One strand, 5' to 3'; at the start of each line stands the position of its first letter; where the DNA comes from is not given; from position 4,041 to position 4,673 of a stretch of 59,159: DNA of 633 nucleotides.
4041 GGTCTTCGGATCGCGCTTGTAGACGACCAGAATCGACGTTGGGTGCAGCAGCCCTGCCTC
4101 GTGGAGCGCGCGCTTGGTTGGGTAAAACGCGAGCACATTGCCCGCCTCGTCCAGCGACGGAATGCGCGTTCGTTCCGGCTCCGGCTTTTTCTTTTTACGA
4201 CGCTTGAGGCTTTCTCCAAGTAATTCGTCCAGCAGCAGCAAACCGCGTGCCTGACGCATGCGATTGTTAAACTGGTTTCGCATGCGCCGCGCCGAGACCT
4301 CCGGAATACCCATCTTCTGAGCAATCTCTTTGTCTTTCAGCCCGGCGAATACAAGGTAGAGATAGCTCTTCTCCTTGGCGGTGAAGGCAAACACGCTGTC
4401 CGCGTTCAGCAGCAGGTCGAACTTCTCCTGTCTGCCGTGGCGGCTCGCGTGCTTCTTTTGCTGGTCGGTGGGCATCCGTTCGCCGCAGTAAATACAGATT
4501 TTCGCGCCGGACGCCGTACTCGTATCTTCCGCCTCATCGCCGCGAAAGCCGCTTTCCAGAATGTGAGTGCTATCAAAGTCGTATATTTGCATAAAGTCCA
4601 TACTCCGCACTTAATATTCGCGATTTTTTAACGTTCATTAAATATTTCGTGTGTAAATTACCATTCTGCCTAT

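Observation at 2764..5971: Three clustered, highly divergent Nudix-fold paralogues; one is an HTH fusion with domain order inverted relative to NrtR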

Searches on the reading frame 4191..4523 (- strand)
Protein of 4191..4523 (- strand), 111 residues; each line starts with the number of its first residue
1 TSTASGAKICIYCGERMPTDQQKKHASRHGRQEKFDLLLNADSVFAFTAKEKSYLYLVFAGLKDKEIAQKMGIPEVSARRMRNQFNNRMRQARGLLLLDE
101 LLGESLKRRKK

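Call 58: search_solved_structures(query=A5, max_evalue=10, show_alignments=3)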
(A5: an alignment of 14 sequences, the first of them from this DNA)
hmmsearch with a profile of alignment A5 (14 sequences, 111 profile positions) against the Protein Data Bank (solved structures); distinct sequences matched with E-value up to 10: 17.
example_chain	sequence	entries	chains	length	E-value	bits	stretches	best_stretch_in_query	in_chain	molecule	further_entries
1yio_A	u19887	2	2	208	0.018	18.6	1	46-100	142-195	response regulatory protein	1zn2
5vmz_A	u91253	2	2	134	0.25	14.9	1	8-46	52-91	Transcriptional regulator Kaiso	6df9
5vmu_A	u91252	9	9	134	0.27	14.8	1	8-46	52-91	Transcriptional regulator Kaiso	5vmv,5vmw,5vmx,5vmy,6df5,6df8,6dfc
2lt7_A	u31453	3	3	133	0.3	14.6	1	8-46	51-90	Transcriptional regulator Kaiso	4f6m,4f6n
1je8_A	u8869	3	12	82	0.36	14.4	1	44-92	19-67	Nitrate/Nitrite Response Regulator Protein NARL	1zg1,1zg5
4ldz_A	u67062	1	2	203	0.36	14.4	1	47-92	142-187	Transcriptional regulatory protein DesR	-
6dfb_A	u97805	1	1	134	0.37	14.3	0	8-46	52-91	Transcriptional regulator Kaiso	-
8u3b_G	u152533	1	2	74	0.37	14.3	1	45-93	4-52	Nitrate/nitrite response regulator protein NarL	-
6dfa_A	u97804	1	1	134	0.47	14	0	8-46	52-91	Transcriptional regulator Kaiso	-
1zlk_A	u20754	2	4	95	0.72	13.4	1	41-106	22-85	Dormancy Survival Regulator | TWO COMPONENT TRANSCRIPTIONAL REGULATORY PROTEIN DEVR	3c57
1zlj_A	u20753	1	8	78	0.93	13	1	42-107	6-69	Dormancy Survival Regulator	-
6ide_A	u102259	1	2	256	0.97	13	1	41-108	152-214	Transcriptional regulator LuxR family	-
6ugl_A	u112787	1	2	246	0.98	13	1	41-108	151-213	Helix-turn-helix transcriptional regulator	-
6kju_A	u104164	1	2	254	0.98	13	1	41-108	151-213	Helix-turn-helix transcriptional regulator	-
2l7x_A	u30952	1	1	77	2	12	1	7-36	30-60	Envelope glycoprotein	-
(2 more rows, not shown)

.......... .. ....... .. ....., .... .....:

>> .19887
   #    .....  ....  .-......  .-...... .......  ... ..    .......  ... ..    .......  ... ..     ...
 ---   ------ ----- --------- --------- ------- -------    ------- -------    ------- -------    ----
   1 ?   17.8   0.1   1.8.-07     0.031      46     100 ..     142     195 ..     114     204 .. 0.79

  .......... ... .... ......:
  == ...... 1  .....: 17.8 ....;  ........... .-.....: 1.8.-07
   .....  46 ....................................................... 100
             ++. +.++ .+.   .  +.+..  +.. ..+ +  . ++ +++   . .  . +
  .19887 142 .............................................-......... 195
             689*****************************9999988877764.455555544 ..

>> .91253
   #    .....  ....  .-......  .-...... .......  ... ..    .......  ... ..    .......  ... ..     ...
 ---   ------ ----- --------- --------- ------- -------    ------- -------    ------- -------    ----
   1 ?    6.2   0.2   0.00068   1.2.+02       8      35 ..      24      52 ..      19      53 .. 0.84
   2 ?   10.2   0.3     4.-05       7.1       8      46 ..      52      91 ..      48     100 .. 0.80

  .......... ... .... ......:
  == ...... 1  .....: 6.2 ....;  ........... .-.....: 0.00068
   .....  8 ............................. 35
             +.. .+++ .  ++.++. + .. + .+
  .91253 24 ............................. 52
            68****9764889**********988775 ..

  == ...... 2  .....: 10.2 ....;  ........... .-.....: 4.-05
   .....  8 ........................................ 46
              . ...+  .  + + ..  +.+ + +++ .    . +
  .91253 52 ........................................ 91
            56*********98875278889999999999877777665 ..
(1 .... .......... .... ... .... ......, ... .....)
